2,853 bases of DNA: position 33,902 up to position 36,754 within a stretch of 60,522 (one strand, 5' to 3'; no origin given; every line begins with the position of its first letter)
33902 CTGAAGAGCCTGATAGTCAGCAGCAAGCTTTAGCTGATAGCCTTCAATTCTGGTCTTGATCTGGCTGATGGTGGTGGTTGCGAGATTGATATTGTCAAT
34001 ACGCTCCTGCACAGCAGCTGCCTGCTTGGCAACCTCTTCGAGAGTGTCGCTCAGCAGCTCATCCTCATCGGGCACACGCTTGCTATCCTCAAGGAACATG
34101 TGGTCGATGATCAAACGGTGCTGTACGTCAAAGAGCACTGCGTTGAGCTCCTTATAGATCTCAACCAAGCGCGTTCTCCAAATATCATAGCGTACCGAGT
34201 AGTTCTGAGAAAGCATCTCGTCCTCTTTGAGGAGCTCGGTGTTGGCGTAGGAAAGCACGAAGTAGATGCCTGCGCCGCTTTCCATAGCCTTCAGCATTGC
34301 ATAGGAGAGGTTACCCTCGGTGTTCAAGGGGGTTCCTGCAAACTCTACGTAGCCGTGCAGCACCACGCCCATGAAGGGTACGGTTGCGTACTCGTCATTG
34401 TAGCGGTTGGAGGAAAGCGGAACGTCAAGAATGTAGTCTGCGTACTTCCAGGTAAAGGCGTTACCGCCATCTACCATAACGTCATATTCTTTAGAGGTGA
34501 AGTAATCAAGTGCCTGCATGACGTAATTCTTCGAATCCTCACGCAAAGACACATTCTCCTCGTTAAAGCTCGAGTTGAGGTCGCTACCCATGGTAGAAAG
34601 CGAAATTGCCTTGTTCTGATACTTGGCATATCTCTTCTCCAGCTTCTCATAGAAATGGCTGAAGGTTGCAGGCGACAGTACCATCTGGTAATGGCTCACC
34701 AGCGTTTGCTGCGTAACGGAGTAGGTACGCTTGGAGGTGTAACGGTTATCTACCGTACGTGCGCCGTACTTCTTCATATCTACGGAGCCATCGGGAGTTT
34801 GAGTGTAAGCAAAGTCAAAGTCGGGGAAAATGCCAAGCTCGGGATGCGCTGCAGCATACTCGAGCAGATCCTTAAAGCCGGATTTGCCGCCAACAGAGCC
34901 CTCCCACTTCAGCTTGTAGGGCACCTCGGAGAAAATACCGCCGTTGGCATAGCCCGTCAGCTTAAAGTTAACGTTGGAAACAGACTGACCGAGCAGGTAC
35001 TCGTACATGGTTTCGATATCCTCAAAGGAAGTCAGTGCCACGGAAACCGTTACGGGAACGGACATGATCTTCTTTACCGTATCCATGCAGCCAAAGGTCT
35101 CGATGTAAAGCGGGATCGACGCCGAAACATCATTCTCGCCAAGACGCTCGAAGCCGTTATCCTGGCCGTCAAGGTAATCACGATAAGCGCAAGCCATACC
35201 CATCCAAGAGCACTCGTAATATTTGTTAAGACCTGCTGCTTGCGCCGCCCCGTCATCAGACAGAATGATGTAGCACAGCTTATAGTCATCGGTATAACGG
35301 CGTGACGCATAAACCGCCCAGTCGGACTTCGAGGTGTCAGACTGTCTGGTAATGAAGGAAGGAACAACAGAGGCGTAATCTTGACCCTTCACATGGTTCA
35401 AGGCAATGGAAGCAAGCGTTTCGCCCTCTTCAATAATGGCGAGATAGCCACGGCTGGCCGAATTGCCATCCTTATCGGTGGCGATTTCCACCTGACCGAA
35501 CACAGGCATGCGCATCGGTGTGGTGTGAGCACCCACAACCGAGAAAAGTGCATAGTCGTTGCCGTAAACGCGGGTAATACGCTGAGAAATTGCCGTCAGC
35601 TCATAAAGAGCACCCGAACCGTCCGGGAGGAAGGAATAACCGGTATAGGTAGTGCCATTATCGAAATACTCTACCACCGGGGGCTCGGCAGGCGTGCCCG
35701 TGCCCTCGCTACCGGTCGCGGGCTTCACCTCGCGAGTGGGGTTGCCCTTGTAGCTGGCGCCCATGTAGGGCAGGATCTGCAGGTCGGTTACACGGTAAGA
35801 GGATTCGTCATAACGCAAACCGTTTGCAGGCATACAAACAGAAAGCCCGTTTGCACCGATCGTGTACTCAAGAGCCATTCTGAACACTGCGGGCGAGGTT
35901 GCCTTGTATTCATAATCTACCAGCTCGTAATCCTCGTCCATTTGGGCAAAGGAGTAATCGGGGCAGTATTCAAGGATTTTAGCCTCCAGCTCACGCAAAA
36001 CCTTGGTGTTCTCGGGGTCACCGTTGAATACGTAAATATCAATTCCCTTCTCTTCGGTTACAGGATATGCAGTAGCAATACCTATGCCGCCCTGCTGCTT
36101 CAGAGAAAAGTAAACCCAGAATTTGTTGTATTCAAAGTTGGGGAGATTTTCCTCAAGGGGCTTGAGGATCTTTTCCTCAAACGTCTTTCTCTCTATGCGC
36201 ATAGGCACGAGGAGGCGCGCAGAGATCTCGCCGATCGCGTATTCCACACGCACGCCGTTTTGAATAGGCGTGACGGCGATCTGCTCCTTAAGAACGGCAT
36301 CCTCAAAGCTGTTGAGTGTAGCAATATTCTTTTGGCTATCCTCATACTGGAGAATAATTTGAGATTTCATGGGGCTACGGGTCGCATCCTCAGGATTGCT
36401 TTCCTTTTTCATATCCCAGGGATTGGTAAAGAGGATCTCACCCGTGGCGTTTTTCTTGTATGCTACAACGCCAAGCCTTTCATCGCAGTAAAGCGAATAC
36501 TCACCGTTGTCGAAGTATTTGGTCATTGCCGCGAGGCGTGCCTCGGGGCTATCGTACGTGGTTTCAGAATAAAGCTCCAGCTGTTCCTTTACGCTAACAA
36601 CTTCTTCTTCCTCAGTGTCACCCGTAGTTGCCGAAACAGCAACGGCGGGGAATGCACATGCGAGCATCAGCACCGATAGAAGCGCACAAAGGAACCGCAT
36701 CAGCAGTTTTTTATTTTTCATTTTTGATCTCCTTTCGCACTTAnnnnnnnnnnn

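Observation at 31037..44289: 13.2-kb seven-gene operon: two ABC permease pairs with three very large extracytoplasmic or membrane proteins, no ATPase and no recognisable enzyme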

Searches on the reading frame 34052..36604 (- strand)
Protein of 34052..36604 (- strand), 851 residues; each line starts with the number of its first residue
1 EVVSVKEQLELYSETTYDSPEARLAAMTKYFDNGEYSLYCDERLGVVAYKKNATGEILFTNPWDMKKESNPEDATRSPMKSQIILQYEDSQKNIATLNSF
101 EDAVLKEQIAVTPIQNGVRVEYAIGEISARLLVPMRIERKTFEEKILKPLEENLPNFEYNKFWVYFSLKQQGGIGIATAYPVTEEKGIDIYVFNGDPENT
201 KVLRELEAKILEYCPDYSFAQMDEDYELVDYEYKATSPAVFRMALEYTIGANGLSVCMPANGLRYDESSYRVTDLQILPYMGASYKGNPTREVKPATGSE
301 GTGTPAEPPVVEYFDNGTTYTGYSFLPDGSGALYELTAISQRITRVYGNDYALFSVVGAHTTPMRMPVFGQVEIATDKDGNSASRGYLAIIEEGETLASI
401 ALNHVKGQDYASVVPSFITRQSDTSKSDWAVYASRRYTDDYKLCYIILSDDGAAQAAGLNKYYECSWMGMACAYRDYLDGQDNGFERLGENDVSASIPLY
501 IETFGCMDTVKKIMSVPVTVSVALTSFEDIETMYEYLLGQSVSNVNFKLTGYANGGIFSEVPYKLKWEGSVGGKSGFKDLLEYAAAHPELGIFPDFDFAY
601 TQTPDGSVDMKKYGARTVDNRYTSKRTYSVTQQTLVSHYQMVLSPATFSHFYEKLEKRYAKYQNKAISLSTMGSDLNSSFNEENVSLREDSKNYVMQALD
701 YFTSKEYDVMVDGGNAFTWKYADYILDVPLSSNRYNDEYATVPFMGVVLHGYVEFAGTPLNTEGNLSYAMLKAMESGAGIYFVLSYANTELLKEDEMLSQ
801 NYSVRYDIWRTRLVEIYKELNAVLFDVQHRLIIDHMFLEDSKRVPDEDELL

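Call 65: search_protein_representatives(protein=window:34052-36604:-)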
Query: 851 residues. Proteins with E-value up to 0.001 (for the whole library): 3812; up to 1e-10: 2812; up to 1e-30: 1146. The best 150 are listed.
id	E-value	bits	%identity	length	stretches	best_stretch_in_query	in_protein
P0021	0.0e+00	1248.0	69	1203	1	8-851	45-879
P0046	0.0e+00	1072.0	65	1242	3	375-851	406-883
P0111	7.9e-254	861.1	56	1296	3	381-851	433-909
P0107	2.1e-250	849.8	55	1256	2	319-851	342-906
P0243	6.2e-212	722.5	48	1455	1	6-851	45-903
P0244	1.7e-208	711.2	48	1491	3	361-851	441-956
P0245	2.7e-192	657.6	47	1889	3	333-850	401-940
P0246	3.1e-192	657.4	47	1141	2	317-849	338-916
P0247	3.7e-192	657.1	47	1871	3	383-850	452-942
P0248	1.6e-191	655.0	47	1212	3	373-850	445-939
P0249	6.0e-191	653.1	47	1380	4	369-850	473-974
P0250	1.7e-190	651.7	47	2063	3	383-850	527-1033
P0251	5.6e-190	649.9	48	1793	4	373-849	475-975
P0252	1.6e-189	648.4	47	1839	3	374-850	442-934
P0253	2.1e-189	648.0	48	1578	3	376-850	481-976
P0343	7.2e-154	530.5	40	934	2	317-841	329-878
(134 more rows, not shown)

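Call 73: find_homologous_proteins(query=P0343, max_evalue=1e-10)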
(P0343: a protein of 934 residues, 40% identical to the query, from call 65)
Query P0343 (934 aa): 152 proteins with E <= 1e-10 among 8000 candidates; the best 120 are listed.
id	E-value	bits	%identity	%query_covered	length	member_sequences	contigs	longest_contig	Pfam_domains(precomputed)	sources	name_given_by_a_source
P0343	0.0e+0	2067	100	100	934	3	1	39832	PF18952.7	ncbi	-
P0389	0.0e+0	1499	71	100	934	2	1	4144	PF18952.7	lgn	-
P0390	0.0e+0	1369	66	100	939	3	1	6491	PF18952.7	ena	-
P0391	1.8e-277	941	50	94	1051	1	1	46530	PF18952.7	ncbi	-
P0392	1.3e-270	919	47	96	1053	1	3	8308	PF18952.7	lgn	-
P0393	1.2e-269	915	50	94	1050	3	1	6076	PF18952.7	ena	-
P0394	6.6e-268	910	48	94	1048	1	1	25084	PF18952.7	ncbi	-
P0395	4.0e-263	894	48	94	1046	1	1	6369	PF18952.7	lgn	-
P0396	2.3e-262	891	48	94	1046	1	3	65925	PF18952.7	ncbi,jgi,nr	ncbi:MAG: hypothetical protein E7604_08270 [Ruminococcaceae bacterium]|nr:hypothetical protein [Osci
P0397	1.8e-260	885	48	94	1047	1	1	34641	PF18952.7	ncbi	-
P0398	2.7e-260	884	49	89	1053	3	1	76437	PF18952.7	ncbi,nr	ncbi:MAG: hypothetical protein IJ449_06805 [Clostridia bacterium]|nr:hypothetical protein [Clostridi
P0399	4.0e-259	881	47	94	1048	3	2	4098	PF18952.7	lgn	-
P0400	4.9e-259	880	48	94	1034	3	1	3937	PF18952.7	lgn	-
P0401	9.0e-258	876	47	94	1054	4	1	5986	PF18952.7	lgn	-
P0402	2.0e-257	875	47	94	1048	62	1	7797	PF18952.7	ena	-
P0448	2.0e-199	683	40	99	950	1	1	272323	PF18952.7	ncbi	-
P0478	2.5e-177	610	39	94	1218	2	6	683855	PF18952.7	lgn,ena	-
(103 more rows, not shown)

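Call 74: find_encoding_contigs(protein=P0343, flank=10000, max_places=1)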
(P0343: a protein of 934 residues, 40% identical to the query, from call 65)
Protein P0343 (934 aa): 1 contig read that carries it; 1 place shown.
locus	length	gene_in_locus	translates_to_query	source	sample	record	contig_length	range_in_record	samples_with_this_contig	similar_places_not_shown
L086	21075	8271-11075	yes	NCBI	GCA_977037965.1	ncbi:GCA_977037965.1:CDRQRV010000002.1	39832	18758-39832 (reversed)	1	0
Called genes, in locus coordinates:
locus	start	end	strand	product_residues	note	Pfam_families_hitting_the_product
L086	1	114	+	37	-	?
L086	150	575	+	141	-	PF01592:NifU_N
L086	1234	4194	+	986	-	PF01547:SBP_bac_1, PF13416:SBP_bac_8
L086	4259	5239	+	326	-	PF00528:BPD_transp_1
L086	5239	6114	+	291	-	PF00528:BPD_transp_1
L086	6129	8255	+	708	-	PF01436:NHL (faint), PF04893:Yip1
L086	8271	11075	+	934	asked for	PF18952:DUF5696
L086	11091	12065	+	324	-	-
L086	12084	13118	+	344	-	PF00528:BPD_transp_1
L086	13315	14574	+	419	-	PF09587:PGA_cap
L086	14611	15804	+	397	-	PF09587:PGA_cap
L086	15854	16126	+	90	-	-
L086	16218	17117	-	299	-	PF00701:DHDPS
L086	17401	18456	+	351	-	PF02547:Queuosine_synth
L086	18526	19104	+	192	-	PF00293:NUDIX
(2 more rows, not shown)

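Call 75: find_encoding_contigs(protein=P0448, flank=10000, max_places=1)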
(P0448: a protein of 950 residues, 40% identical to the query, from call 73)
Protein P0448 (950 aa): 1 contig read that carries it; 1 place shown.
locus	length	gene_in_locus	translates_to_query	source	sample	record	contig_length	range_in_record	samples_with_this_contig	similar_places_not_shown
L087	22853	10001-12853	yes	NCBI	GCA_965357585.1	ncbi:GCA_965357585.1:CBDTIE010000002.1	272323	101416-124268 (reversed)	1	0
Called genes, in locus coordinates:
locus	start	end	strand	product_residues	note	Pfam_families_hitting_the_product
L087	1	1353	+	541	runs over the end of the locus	-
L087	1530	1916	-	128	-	PF04545:Sigma70_r4 (faint), PF13384:HTH_23 (weak)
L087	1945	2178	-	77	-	-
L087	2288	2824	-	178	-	-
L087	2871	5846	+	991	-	PF01547:SBP_bac_1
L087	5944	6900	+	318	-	PF00528:BPD_transp_1 (faint)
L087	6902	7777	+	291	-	PF00528:BPD_transp_1 (weak)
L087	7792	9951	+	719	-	PF01436:NHL (weak), PF04893:Yip1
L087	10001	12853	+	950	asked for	PF18952:DUF5696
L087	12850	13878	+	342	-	PF00528:BPD_transp_1 (weak)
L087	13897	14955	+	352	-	PF00528:BPD_transp_1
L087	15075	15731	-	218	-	-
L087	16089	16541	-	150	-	-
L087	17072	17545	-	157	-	PF22811:Zn_ribbon_NrdR, PF03477:ATP-cone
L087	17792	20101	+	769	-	PF19732:SpoIIE_N, PF07228:SpoIIE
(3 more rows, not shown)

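Call 76: find_encoding_contigs(protein=P0478, flank=10000, max_places=1)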
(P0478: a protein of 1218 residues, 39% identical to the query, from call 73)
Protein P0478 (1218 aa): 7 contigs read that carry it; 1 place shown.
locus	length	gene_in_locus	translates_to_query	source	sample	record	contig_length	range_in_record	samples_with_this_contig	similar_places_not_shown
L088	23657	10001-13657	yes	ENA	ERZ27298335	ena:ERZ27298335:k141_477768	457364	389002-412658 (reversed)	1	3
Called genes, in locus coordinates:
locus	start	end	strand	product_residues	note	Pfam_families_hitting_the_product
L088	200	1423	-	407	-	PF17785:PUA_3, PF10672:Methyltrans_SAM, PF02475:TRM5-TYW2_MTfase (weak), PF01170:UPF0020 (weak), PF03602:Cons_hypoth95, PF05175:MTS, PF13847:Methyltransf_31, PF13649:Methyltransf_25, +3 more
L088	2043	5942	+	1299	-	-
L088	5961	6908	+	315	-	PF00528:BPD_transp_1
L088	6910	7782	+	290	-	PF00528:BPD_transp_1 (faint)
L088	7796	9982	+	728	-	PF01436:NHL (faint), PF04893:Yip1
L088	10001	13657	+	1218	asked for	PF18952:DUF5696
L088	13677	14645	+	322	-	-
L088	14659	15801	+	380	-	PF00528:BPD_transp_1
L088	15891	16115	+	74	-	-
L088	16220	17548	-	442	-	PF08668:HDOD (weak), PF13487:HD_5, PF01966:HD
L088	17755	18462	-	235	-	-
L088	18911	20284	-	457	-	PF00144:Beta-lactamase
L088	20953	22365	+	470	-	PF01595:CNNM, PF00571:CBS (weak), PF03471:CorC_HlyC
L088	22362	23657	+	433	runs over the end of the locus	PF01595:CNNM, PF00571:CBS (weak), PF03471:CorC_HlyC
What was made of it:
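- Three more loci, with stalk-less or divergent g5, show the same order (calls 74-76).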
